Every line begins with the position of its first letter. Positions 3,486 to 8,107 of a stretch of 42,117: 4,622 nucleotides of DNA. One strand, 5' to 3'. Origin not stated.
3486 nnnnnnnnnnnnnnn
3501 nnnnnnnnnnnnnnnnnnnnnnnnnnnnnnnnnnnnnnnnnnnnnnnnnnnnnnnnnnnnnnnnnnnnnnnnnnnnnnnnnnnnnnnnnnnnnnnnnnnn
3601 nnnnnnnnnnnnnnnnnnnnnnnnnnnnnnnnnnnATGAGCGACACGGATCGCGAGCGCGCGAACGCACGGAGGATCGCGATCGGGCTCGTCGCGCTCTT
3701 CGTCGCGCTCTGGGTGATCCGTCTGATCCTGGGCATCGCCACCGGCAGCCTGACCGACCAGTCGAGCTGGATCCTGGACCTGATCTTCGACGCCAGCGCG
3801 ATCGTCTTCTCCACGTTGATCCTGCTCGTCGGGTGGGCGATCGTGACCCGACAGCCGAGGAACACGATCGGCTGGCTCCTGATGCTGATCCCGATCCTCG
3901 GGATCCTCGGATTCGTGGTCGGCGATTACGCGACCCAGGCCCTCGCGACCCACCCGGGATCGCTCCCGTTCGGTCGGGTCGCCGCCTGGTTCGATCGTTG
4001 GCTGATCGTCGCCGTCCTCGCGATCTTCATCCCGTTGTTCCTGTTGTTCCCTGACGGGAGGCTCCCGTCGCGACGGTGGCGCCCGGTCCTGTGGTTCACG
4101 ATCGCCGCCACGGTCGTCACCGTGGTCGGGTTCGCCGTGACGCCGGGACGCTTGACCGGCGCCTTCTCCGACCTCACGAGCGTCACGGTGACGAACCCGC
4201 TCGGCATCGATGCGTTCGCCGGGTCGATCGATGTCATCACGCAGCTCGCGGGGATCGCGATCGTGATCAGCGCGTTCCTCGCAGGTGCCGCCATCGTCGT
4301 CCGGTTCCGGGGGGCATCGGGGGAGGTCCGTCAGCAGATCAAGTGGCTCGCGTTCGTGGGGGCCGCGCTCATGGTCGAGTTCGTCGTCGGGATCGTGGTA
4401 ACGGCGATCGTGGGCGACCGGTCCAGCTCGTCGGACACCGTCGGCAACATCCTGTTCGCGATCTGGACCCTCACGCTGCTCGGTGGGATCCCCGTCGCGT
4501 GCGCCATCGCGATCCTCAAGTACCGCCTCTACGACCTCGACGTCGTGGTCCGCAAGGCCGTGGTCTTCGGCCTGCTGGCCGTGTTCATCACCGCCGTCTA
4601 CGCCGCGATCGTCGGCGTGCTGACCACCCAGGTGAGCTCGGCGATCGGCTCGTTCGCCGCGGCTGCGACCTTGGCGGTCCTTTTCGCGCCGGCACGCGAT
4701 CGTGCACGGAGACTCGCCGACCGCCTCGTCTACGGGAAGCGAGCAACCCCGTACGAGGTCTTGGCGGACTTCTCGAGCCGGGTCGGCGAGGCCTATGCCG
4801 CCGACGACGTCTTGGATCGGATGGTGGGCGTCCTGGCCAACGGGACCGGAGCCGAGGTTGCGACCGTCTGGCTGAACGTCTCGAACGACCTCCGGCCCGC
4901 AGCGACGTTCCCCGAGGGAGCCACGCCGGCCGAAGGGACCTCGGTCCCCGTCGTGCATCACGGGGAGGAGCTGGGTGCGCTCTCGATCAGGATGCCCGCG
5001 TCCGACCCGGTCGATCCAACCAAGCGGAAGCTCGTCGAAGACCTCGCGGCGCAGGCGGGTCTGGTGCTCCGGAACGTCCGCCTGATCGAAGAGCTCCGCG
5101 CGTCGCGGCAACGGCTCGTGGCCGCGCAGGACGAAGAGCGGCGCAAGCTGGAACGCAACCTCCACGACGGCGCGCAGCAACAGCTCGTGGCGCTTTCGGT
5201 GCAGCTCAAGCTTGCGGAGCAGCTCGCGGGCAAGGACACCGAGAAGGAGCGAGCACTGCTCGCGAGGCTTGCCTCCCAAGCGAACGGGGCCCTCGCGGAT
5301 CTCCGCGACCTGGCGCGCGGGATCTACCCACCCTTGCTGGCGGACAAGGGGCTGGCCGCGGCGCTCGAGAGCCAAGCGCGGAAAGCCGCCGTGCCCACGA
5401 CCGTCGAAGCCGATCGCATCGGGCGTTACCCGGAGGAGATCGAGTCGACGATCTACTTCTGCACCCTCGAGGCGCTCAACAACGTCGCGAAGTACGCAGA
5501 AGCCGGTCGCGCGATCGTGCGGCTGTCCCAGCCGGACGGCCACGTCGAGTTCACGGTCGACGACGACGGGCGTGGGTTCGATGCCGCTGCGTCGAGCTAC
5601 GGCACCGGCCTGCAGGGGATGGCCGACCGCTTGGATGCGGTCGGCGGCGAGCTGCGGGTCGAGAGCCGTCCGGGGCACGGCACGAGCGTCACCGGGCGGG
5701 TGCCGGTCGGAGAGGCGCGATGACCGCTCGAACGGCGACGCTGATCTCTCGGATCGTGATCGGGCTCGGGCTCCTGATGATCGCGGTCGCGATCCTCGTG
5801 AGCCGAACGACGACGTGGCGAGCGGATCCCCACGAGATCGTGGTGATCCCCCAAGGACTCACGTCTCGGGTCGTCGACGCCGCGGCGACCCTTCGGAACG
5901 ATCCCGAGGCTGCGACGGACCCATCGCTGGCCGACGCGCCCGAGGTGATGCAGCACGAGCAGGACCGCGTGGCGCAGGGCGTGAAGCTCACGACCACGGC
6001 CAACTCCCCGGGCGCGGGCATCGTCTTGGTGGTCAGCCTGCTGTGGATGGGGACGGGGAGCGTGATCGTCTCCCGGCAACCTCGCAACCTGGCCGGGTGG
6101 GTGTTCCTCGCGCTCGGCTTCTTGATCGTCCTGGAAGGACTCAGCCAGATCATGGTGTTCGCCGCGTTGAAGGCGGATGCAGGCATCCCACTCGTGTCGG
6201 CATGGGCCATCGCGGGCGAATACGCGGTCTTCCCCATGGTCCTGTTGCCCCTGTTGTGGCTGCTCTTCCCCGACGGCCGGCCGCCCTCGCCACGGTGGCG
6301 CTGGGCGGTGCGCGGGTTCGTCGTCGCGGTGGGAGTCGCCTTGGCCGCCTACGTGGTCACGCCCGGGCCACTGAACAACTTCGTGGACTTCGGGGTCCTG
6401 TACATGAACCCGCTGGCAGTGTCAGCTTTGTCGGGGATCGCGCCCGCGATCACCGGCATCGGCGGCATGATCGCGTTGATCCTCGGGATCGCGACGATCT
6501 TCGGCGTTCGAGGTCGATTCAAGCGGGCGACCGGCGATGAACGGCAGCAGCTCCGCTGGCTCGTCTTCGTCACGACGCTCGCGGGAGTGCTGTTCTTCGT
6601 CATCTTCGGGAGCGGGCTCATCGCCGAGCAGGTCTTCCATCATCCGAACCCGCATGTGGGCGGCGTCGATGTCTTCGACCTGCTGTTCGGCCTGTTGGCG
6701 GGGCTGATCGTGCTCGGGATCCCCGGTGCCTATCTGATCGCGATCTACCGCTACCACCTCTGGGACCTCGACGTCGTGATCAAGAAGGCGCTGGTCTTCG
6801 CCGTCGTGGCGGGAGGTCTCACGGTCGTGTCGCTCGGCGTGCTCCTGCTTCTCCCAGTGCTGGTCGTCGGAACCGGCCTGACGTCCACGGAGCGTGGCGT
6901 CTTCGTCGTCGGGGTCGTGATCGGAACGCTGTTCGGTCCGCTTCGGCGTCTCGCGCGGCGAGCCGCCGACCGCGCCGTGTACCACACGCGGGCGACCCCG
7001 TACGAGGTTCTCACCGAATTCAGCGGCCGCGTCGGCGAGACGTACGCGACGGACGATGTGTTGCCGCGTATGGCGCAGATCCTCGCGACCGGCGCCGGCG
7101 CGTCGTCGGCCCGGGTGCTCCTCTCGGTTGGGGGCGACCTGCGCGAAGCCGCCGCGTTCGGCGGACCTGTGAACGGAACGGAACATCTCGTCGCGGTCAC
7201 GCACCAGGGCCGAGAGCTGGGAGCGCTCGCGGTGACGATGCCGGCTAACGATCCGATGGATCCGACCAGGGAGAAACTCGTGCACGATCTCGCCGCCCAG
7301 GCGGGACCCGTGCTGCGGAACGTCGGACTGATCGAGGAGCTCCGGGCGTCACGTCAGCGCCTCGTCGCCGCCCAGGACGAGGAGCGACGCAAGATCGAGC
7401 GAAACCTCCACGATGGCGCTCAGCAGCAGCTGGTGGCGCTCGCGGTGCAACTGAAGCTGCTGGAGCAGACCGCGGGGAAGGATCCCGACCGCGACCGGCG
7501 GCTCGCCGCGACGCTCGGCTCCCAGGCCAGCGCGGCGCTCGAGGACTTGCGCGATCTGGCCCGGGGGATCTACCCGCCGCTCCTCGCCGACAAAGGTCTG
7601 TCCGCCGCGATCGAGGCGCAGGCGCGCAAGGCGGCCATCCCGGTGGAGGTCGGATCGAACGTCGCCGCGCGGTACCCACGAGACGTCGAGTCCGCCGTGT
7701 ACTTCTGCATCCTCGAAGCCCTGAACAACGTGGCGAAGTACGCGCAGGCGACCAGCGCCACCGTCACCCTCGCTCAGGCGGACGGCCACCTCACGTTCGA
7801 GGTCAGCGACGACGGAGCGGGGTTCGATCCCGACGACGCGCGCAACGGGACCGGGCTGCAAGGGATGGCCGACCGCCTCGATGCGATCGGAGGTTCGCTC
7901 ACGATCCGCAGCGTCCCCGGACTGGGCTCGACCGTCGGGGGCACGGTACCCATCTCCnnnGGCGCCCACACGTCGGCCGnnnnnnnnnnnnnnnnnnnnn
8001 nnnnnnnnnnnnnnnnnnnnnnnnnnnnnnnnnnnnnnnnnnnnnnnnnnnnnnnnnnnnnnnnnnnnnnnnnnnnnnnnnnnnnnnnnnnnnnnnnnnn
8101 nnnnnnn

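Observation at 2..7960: Four tandem, translationally coupled paralogous HisKA_3 sensor kinases with no cognate regulator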

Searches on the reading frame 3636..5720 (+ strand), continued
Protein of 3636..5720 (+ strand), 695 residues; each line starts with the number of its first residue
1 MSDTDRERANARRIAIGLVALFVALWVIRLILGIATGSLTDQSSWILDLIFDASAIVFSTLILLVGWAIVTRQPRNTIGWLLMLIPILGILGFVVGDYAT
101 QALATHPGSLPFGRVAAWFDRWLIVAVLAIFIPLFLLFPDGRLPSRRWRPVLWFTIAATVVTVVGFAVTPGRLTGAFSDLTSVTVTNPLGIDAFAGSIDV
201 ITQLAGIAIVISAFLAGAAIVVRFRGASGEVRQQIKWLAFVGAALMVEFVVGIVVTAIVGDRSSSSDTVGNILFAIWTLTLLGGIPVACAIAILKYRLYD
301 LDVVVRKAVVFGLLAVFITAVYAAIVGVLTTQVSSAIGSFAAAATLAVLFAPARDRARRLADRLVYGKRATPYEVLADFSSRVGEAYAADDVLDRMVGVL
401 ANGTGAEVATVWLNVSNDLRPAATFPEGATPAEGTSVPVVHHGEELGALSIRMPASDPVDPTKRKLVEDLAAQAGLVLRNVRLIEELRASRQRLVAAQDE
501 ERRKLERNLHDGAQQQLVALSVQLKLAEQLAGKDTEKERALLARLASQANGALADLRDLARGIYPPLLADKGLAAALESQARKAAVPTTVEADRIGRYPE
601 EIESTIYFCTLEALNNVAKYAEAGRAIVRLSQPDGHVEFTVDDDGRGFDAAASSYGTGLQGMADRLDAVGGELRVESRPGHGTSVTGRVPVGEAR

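Call 63: predict_structure(alignment_id=A3)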
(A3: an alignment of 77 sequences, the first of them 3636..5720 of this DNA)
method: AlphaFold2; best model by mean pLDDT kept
length: 695 residues; sequences in the alignment: 77
mean_pLDDT: 86.3   pTM: 0.55
mean pLDDT of the five models: 86.3, 85.7, 83.8, 82.7, 81.9
residues with pLDDT >= 90: 354; 70-90: 282; 50-70: 39; < 50: 20
segments of 3 or more residues with pLDDT < 50: 369-386
pLDDT, mean of each block of 10 residues (from residue 1): 86 96 97 92 82 89 91 92 96 96 95 95 93 93 92 97 94 86 91 93 95 95 91 91 94 93 86 88 86 69 70 81 80 72 86 85 67 45 52 89 92 91 93 91 93 93 89 86 78 73 69 78 84 87 85 69 72 93 93 92 93 92 93 94 89 76 92 89 93 59
secondary structure, 60 per line:
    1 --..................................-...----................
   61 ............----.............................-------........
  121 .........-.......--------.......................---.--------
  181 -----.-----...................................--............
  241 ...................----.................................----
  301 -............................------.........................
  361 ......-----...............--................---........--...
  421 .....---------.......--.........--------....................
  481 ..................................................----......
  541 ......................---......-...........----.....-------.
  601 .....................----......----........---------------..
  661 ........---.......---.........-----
elements in order (helices of 4 or more, strands of 3 or more residues): H3-36 H45-72 H77-105 H113-129 H131-137 H146-168 H192-226 H229-259 H264-296 H302-329 H336-366 H372-386 H389-404 E408-415 E418-425 E435-441 E444-452 H461-530 H535-562 H566-571 H573-583 E588-592 H600-621 E626-631 E636-643 H659-668 E672-678 E682-690
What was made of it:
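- Checked: The AF2 model has mean pLDDT 86 (call 63).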

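Call 67: fold_search(model_id=the predicted structure, library=pdb)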
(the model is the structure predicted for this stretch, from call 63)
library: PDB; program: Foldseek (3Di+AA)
matches with E <= 10: 992; with E <= 0.001: 164
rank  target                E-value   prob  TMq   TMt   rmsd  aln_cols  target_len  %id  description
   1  5iuk_D                9.9e-10  1.00  0.16  0.47  18.9       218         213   26  Crystal structure of the DesK-DesR complex in the phosphotransfer state with high Mg2+ (150 mM) (released 2016-12-21)
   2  5iuj_A                1.4e-09  1.00  0.17  0.51  19.2       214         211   27  Crystal structure of the DesK-DesR complex in the phosphotransfer state with low Mg2+ (20 mM) (released 2016-12-21)
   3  3gif_A                2.4e-09  1.00  0.16  0.50  18.4       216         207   26  Crystal structure of DesKC_H188E in complex with ADP (released 2009-09-15)
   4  5iuj_D                2.5e-09  1.00  0.16  0.47  18.7       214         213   27  Crystal structure of the DesK-DesR complex in the phosphotransfer state with low Mg2+ (20 mM) (released 2016-12-21)
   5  5iul_A                2.5e-09  1.00  0.16  0.47  18.9       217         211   26  Crystal structure of the DesK-DesR complex in the phosphotransfer state with high Mg2+ (150 mM) and BeF3 (released 2016-12-21)
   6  5iuk_A                2.5e-09  1.00  0.15  0.45  18.6       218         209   25  Crystal structure of the DesK-DesR complex in the phosphotransfer state with high Mg2+ (150 mM) (released 2016-12-21)
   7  3ehj_B                3.2e-09  1.00  0.17  0.49  10.2       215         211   26  Crystal structure of DesKC-H188V in complex with AMP-PCP (released 2009-09-15)
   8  5ium_A                3.6e-09  1.00  0.15  0.47  18.7       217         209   26  Crystal structure of phosphorylated DesKC (released 2016-12-21)
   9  5iuj_B                4.1e-09  1.00  0.15  0.45  11.5       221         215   27  Crystal structure of the DesK-DesR complex in the phosphotransfer state with low Mg2+ (20 mM) (released 2016-12-21)
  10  3ehj_A                4.9e-09  1.00  0.17  0.51   9.8       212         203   26  Crystal structure of DesKC-H188V in complex with AMP-PCP (released 2009-09-15)
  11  3ehf_A                5.4e-09  1.00  0.16  0.55  10.3       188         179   26  Crystal structure of DesKC in complex with AMP-PCP (released 2009-09-15)
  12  3gie_B                5.9e-09  1.00  0.17  0.48  18.2       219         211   27  Crystal structure of DesKC_H188E in complex with AMP-PCP (released 2009-09-15)
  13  5iuj_E                7.0e-09  1.00  0.16  0.47  11.3       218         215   26  Crystal structure of the DesK-DesR complex in the phosphotransfer state with low Mg2+ (20 mM) (released 2016-12-21)
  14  7ssi_E                8.4e-09  1.00  0.15  0.46  10.9       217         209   27  CRYSTAL STRUCTURE OF THE DESK:DESR-Q10A COMPLEX IN THE PHOSPHOTRANSFER STATE (released 2022-11-16)
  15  7ssi_B                9.7e-09  1.00  0.16  0.47  11.2       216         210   26  CRYSTAL STRUCTURE OF THE DESK:DESR-Q10A COMPLEX IN THE PHOSPHOTRANSFER STATE (released 2022-11-16)
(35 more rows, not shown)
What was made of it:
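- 3636..5723 (+): HK3. Ortholog of kinase 'g'. It has a 10-TM sensor, a linker module, a HisKA_3 DHp and an HATPase_c domain. The kinase core matches DesK structures (call 67).
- Closest known: DesK / NarX / LiaS-VraS class. Same: Foldseek best hits are DesK structures (E about 1e-9) and the VraS CA domain (TMt 0.85) (call 67).
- The kinase core is DesK-like (call 67).
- Tried and rejected: Nothing appeared for the 10-TM sensor (call 67).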

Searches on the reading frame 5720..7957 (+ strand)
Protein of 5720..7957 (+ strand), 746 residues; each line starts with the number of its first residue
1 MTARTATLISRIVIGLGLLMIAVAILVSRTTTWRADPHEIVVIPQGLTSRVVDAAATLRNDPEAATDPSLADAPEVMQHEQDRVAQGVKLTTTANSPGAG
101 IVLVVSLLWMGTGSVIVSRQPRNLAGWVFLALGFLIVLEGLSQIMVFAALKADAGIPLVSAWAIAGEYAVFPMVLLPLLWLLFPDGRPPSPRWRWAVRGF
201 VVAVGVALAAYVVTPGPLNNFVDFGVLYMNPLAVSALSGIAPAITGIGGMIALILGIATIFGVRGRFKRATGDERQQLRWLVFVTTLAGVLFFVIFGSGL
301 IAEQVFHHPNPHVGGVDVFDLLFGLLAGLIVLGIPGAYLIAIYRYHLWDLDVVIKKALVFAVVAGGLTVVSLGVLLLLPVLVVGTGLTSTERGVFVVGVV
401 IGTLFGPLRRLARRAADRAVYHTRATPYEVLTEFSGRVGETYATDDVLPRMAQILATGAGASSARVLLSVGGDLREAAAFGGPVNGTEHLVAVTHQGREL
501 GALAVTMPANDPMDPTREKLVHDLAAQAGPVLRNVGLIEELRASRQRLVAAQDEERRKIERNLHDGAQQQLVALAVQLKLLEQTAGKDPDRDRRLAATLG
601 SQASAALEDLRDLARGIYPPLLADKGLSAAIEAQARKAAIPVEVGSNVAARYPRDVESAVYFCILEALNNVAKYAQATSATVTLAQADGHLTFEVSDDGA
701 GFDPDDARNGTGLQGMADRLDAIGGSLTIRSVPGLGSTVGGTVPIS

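Call 7: search_protein_families(library=pfam, proteins=[window:5720-7957:+], max_evalue=0.01)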
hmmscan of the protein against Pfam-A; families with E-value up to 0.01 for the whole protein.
window:5720-7957:+ (746 aa): 3 families
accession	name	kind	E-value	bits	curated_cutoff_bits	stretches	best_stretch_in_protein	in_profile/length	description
PF07730.19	HisKA_3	-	1.3e-13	51.7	24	1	555-620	1-66/68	Histidine kinase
PF02518.31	HATPase_c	-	2.5e-10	41.2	26.4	1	657-743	3-107/111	Histidine kinase-, DNA gyrase B-, and HSP90-like ATPase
PF13581.12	HATPase_c_2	-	3.2e-06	27.6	27.4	1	650-711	22-88/127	Histidine kinase-like ATPase domain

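Call 22: search_protein_families(library=ncbifam, proteins=[window:5720-7957:+], max_evalue=0.01)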
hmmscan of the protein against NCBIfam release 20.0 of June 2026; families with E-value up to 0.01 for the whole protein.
window:5720-7957:+ (746 aa): 8 families
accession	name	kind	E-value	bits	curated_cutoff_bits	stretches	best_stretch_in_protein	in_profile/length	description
NF052443.1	SensHisKinMctS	equivalog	5.3e-30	104.1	700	1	540-733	235-437/457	two-component system sensor histidine kinase MctS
NF008649.0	PRK11644.1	equivalog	2e-24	86.2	408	1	544-735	292-488/499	signal transduction histidine-protein kinase/phosphatase UhpB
NF052531.1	Strep_LiaS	equivalog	1.1e-18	67.5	450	1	553-745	130-327/328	envelope stress sensor histidine kinase LiaS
NF007896.0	PRK10600.1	equivalog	2.3e-18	66.2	578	1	496-734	337-574/598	nitrate/nitrite two-component system sensor histidine kinase NarX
NF008184.0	PRK10935.1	equivalog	3.3e-15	55.7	553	1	491-739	309-553/565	nitrate/nitrite two-component system sensor histidine kinase NarQ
NF047786.1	his_kin_MadS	equivalog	8.6e-13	48.2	500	1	540-730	210-420/434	MadS family sensor histidine kinase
NF047322.1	HK_morpho_MacS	equivalog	2.4e-07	30.3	300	1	545-743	172-366/367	MacS family sensor histidine kinase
NF011874.0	PRK15347.1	equivalog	0.0086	14.1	852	0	663-745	517-614/921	two component system sensor kinase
